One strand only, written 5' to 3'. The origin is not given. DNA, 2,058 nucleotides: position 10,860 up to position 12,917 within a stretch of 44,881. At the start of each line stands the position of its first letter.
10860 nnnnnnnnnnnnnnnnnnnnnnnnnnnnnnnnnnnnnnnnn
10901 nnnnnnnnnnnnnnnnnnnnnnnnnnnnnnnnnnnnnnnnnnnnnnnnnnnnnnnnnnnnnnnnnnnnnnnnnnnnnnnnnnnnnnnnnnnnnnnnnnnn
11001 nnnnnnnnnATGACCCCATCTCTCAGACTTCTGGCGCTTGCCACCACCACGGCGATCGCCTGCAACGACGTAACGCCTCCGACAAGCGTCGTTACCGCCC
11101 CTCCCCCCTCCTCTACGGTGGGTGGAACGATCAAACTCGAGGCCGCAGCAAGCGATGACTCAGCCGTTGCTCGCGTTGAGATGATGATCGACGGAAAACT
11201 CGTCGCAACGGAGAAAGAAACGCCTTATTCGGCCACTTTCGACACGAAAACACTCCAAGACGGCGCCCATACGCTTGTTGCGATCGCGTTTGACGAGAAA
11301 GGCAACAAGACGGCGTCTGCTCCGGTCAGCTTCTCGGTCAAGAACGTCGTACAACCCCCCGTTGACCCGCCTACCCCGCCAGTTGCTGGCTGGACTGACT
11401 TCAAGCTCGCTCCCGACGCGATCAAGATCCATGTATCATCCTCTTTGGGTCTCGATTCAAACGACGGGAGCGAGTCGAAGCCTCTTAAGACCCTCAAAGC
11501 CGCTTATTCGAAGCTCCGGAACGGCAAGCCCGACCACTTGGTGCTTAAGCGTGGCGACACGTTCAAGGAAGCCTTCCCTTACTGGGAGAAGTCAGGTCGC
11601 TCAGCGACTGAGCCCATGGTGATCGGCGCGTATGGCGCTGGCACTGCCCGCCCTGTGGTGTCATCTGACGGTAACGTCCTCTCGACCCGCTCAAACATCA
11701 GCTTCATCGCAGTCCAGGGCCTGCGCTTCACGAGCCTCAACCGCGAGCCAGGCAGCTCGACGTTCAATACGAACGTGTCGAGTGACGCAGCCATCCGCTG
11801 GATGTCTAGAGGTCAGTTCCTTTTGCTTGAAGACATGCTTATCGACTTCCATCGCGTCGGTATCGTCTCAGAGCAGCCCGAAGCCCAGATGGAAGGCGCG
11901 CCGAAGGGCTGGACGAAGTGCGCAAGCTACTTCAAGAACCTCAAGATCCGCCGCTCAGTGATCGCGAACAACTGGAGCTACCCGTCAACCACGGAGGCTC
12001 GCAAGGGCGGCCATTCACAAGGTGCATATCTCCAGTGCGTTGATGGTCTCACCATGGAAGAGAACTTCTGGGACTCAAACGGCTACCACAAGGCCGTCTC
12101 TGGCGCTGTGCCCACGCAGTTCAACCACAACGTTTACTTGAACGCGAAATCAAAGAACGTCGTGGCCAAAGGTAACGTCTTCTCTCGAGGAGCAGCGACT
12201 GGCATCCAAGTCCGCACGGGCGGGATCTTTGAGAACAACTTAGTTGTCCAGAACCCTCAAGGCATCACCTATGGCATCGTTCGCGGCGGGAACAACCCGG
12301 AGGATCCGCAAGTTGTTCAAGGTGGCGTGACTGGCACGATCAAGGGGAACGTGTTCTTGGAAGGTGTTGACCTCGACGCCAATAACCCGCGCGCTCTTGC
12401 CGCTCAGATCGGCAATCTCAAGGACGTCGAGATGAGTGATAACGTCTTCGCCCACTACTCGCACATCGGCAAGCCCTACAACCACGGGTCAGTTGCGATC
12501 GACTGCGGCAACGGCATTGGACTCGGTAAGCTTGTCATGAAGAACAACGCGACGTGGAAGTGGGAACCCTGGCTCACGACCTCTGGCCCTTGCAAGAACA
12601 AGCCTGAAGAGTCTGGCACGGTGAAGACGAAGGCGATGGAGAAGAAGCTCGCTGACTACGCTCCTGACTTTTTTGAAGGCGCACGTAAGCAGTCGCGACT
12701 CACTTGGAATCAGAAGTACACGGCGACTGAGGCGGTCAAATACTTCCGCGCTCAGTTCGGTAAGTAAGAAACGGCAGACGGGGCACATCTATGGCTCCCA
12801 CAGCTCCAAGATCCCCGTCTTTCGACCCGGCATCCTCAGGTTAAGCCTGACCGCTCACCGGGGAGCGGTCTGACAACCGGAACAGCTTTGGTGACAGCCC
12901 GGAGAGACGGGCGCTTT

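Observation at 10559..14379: Non-virion, exported beta-helix module with its own Fis-type regulator (best candidate for an undescribed system)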

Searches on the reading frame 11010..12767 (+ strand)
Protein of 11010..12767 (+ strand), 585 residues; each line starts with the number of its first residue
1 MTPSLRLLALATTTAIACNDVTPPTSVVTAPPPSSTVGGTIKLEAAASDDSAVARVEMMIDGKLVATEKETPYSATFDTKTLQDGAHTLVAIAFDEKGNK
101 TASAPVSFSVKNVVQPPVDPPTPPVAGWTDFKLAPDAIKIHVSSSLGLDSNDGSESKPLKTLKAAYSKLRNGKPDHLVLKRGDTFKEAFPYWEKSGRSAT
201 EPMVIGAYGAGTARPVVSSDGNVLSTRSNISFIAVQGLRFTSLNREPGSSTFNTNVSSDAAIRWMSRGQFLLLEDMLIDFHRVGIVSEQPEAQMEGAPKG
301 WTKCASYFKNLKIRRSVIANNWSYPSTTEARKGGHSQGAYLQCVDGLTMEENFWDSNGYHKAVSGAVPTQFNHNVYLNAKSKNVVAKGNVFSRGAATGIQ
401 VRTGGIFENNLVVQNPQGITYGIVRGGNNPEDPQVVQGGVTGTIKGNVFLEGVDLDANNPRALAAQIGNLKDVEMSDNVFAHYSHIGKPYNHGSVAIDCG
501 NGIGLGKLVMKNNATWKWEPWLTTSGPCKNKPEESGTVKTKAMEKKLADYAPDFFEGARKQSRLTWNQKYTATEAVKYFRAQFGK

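Call 4: search_protein_families(library=pfam, proteins=[window:11010-12767:+], max_evalue=0.1)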
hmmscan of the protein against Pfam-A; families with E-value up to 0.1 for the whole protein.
window:11010-12767:+ (585 aa): 5 families
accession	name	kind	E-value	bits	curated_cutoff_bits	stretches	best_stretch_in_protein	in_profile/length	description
PF17957.7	Big_7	-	7.2e-17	62.2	24.1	1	24-90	1-69/70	Bacterial Ig domain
PF13229.12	Beta_helix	-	5e-05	23.4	25.9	1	309-420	55-143/158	Right handed beta helix region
PF19077.6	Big_13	-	7.4e-05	23.6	27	1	49-110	36-100/102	Bacterial Ig-like domain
PF16355.11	DUF4982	-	0.012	16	23.9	0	53-102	12-61/61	Domain of unknown function (DUF4982)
PF16640.11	Big_3_5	-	0.058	14.4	35.5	1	28-110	1-87/88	Bacterial Ig-like domain (group 3)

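Call 6: search_protein_families(library=phrogs, proteins=[window:11010-12767:+], max_evalue=0.01)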
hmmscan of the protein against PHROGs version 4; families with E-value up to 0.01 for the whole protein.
window:11010-12767:+ (585 aa): 0 families

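Call 7: search_solved_structures(query=window:11010-12767:+, max_evalue=1, show_alignments=1)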
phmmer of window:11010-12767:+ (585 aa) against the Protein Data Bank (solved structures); distinct sequences matched with E-value up to 1: 8.
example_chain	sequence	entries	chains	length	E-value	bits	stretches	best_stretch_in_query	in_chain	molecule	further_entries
3pdd_A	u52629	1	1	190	1.9e-08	36.6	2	17-108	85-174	Glycoside hydrolase, family 9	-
6kqs_A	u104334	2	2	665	1.5e-07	33.6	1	141-222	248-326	lacto-N-biosidase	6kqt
7v6m_A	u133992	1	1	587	1.7e-07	33.5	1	140-222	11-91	Fibronectin type III domain-containing protein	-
3pe9_A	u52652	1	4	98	5e-06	28.6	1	29-108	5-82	Fibronectin(III)-like module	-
2kqr_A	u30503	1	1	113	0.0065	18.3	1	139-199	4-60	Asparaginyl-tRNA synthetase, cytoplasmic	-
5xsd_A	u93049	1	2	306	0.41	12.4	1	403-482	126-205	Periplasmic binding protein/LacI transcriptional regulator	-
5xsj_X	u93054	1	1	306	0.45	12.3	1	403-482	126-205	Periplasmic binding protein/LacI transcriptional regulator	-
5xss_X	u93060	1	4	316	0.47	12.2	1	403-482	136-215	Periplasmic binding protein/LacI transcriptional regulator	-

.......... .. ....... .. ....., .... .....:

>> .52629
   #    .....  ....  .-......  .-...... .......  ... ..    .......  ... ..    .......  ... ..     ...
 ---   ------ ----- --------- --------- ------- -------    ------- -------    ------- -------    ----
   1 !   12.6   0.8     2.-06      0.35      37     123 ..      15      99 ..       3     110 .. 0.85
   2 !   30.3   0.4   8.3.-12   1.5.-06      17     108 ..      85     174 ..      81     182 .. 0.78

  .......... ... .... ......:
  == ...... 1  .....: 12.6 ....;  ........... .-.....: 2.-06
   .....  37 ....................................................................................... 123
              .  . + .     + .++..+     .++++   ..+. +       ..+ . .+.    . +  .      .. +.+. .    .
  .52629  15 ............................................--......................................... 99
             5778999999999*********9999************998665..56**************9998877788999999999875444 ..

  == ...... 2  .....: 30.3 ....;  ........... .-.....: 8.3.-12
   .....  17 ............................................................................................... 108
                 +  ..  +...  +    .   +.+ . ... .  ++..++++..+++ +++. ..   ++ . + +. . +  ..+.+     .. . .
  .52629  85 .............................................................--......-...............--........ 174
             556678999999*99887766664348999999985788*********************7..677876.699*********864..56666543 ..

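Call 9: find_homologous_proteins(query=window:11010-12767:+, max_evalue=0.001)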
Query window:11010-12767:+ (585 aa): 33 proteins with E <= 0.001 among 8000 candidates.
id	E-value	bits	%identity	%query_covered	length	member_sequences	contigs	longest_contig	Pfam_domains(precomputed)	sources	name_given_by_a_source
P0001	0.0e+0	1338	100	100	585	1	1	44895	PF17957.8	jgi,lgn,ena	-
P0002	2.6e-182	626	61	79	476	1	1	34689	PF13229.13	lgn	-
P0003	1.0e-65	241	35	79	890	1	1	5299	PF13229.13,PF17957.8,PF00041.28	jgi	jgi:hypothetical protein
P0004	7.8e-59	218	38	68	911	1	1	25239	PF22073.3,PF15780.12,PF07610.18,PF22544.3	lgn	-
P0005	5.2e-54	202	36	68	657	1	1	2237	PF13229.13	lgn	-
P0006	3.4e-53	199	35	66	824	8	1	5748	PF13229.13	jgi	-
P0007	8.7e-53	198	35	66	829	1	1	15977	PF13229.13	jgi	jgi:hypothetical protein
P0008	3.7e-50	189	34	67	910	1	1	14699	PF13229.13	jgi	jgi:hypothetical protein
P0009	1.1e-48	184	34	66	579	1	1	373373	-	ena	-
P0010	6.7e-45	172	33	78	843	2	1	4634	PF13229.13,PF25059.2,PF18962.8,PF00041.28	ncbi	-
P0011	5.3e-43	166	37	55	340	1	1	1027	PF13229.13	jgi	jgi:hypothetical protein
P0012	6.8e-39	152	34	63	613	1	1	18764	PF13229.13,PF05048.20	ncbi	ncbi:MAG: right-handed parallel beta-helix repeat-containing protein [Planctomycetota bacterium]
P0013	7.0e-39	152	36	56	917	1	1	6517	-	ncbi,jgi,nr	ncbi:MAG TPA: hypothetical protein VD963_06010 [Phycisphaerales bacterium]|nr:hypothetical protein [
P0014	7.3e-39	152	32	73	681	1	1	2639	PF03160.21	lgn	-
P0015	8.5e-39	152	30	78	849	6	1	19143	PF25059.2,PF25523.2,PF18962.8,PF00041.28,PF16656.12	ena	-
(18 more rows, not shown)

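Call 11: find_encoding_contigs(protein=P0002, flank=10000, max_places=3)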
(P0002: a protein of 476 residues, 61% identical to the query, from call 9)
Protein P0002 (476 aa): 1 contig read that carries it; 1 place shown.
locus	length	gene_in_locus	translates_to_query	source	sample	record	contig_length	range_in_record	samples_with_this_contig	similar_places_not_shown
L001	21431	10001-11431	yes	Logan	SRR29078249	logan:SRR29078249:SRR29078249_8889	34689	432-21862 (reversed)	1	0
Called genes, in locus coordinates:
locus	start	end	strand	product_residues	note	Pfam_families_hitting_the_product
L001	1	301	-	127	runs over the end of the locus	PF13384:HTH_23 (faint), PF19575:HTH_58 (faint)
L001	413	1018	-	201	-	PF10991:Enc34_ssDNA-bd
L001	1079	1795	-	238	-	PF10926:DUF2800, PF12705:PDDEXK_1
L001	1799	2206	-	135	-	-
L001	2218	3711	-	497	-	PF00270:DEAD (faint), PF00176:SNF2-rel_dom, PF00271:Helicase_C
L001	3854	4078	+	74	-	-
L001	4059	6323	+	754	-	PF09250:Prim-Pol, PF05272:VapE-like_dom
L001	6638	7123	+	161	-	-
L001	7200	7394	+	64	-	-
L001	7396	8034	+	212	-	-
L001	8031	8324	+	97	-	-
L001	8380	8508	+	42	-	-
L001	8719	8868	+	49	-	-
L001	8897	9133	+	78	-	-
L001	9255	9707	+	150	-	-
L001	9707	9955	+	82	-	-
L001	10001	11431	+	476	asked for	PF13229:Beta_helix (weak)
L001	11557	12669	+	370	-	PF13229:Beta_helix (weak)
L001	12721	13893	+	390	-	PF13229:Beta_helix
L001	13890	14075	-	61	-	-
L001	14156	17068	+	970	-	-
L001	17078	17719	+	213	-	-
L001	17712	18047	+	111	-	-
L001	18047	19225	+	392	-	PF01391:Collagen (weak)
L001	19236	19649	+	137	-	-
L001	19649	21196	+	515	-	PF17289:Terminase_6C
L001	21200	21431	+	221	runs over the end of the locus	?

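Call 12: find_encoding_contigs(protein=P0001, flank=10000, max_places=3)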
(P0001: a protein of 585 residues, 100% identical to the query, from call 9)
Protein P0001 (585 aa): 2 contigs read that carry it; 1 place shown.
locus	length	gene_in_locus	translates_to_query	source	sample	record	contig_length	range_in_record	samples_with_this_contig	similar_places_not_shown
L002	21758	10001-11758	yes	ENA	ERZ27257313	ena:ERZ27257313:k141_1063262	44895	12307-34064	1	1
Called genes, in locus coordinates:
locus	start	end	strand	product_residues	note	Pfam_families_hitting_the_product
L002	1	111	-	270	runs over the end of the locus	PF09588:YqaJ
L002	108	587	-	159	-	-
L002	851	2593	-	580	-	PF00270:DEAD, PF04851:ResIII, PF18766:SWI2_SNF2 (weak), PF00271:Helicase_C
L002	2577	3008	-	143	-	PF05037:DUF669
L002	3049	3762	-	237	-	PF13479:AAA_24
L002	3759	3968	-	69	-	-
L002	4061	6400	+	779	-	-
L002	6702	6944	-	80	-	-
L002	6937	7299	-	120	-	-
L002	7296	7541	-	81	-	-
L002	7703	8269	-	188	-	PF00589:Phage_integrase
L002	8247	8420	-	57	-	-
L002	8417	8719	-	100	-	-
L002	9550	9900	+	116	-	PF02954:HTH_8 (weak)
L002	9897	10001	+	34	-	-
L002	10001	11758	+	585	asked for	PF17957:Big_7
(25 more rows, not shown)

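Call 28: find_related_loci(query=window:11010-12767:+, collection=viral_contigs, flank=10000)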
Query window:11010-12767:+ (585 aa) in viral_contigs; peptide patterns used: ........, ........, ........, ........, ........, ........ (x = any residue, [..] = any of these).
2 stretches matched a pattern, but none encodes a relative of the query by tblastn (E <= 1e-3).

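Call 31: find_encoding_contigs(protein=P0009, flank=8000, max_places=1)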
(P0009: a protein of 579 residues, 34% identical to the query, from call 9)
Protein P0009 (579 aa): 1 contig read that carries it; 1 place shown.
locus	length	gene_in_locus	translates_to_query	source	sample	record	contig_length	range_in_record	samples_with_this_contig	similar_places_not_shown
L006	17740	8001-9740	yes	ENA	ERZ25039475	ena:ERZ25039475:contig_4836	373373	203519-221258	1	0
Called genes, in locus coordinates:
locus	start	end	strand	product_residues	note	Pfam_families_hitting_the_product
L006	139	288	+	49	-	-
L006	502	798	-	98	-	-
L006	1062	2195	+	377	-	-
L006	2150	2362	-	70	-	PF11211:DUF2997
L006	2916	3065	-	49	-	-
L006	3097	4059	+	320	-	-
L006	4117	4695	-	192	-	-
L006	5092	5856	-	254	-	PF12705:PDDEXK_1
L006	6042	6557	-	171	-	-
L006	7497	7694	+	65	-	-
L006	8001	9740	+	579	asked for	-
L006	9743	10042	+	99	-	-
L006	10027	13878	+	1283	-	PF13385:Laminin_G_3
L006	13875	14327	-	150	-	-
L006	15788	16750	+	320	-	-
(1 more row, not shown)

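Call 33: predict_structure(alignment_id=A3)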
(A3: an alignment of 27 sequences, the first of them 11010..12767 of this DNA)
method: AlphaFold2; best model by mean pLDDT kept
length: 585 residues; sequences in the alignment: 27
mean_pLDDT: 84.0   pTM: 0.77
mean pLDDT of the five models: 84.0, 82.1, 80.2, 79.9, 79.8
residues with pLDDT >= 90: 323; 70-90: 152; 50-70: 67; < 50: 43
segments of 3 or more residues with pLDDT < 50: 1-26, 35-37, 113-123
pLDDT, mean of each block of 10 residues (from residue 1): 35 31 45 53 69 81 86 76 79 84 77 40 68 97 98 98 99 98 98 97 97 95 94 98 94 85 94 98 92 55 80 98 73 80 96 96 90 93 97 96 97 96 74 84 97 87 92 95 76 85 89 87 85 54 84 97 95 96 73
secondary structure, 60 per line:
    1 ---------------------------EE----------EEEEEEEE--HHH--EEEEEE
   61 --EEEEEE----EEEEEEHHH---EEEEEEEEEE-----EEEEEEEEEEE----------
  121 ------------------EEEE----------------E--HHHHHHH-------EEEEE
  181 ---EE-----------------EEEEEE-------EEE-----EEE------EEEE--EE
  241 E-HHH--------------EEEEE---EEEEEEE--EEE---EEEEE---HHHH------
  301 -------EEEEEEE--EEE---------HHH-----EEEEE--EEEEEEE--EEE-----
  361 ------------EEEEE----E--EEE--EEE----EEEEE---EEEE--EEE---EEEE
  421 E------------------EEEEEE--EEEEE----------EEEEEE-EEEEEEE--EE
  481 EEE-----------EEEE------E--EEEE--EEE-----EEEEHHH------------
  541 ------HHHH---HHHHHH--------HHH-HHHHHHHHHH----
elements in order: E40-47 E55-60 E63-68 E73-78 E85-94 E100-110 E139-142 H162-168 E176-180 E203-208 E216-218 E224-226 E233-236 E239-241 E260-264 E268-274 E277-279 E283-287 H291-294 E308-314 E317-319 E337-341 E344-350 E353-355 E373-377 E385-387 E390-392 E397-401 E405-408 E411-413 E417-421 E440-445 E448-452 E463-468 E470-476 E479-483 E495-498 E508-511 E514-516 E522-525 H547-550 H554-559 H572-581

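Call 37: fold_search(model_id=the predicted structure, library=pdb)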
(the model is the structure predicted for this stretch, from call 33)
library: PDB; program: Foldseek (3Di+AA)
matches with E <= 10: 1402; with E <= 0.001: 20
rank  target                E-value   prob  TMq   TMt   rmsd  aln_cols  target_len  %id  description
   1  6kqs_A                2.7e-09  1.00  0.35  0.34  10.2       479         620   15  Crystal Structure of GH136 lacto-N-biosidase from Eubacterium ramulus - selenomethionine derivative (released 2020-06-10)
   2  6kqt_A                4.8e-09  1.00  0.36  0.34  10.2       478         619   15  Crystal Structure of GH136 lacto-N-biosidase from Eubacterium ramulus - native protein (released 2020-06-10)
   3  7v6m_A                1.1e-08  1.00  0.34  0.35  12.2       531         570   15  Crystal structure of lacto-N-biosidase TnX from Tynzenella nexilis, lacto-N-biose complex (released 2022-02-09)
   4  2uve_B                4.3e-07  1.00  0.31  0.32  21.5       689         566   10  Structure of Yersinia enterocolitica Family 28 Exopolygalacturonase (released 2007-05-08)
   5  5olq_C                2.4e-06  1.00  0.36  0.47   9.3       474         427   12  Rhamnogalacturonan lyase (released 2017-11-29)
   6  2uvf_B                2.9e-06  1.00  0.28  0.28  21.4       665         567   10  Structure of Yersinia enterocolitica Family 28 Exopolygalacturonase in Complex with Digalaturonic Acid (released 2007-05-08)
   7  3vst_A                6.1e-06  1.00  0.35  0.33   8.9       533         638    9  The complex structure of XylC with Tris (released 2013-02-27)
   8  5olq_A                7.7e-06  1.00  0.34  0.45   8.0       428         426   14  Rhamnogalacturonan lyase (released 2017-11-29)
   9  5olr_C                2.8e-05  1.00  0.36  0.47   8.7       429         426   13  Rhamnogalacturonan lyase (released 2017-11-29)
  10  5olr_A                2.8e-05  1.00  0.34  0.45   9.2       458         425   12  Rhamnogalacturonan lyase (released 2017-11-29)
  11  3pe9_A                3.5e-05  1.00  0.13  0.75   2.6        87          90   28  Structures of Clostridium thermocellum CbhA fibronectin(III)-like modules (released 2011-11-23)
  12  9j4l_A                1.0e-04  1.00  0.30  0.41  10.8       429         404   11  Crystal structure of GH9l Inulin fructotransferases (IFTase) (released 2024-09-04)
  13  3pe9_D                1.1e-04  1.00  0.13  0.72   3.2        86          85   24  Structures of Clostridium thermocellum CbhA fibronectin(III)-like modules (released 2011-11-23)
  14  3pe9_B                1.3e-04  1.00  0.13  0.78   2.4        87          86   23  Structures of Clostridium thermocellum CbhA fibronectin(III)-like modules (released 2011-11-23)
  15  5zkw_B                1.5e-04  1.00  0.30  0.39  13.1       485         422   15  Crystal structure of DFA-IIIase from Arthrobacter chlorophenolicus A6 in complex with GF2 (released 2018-12-19)
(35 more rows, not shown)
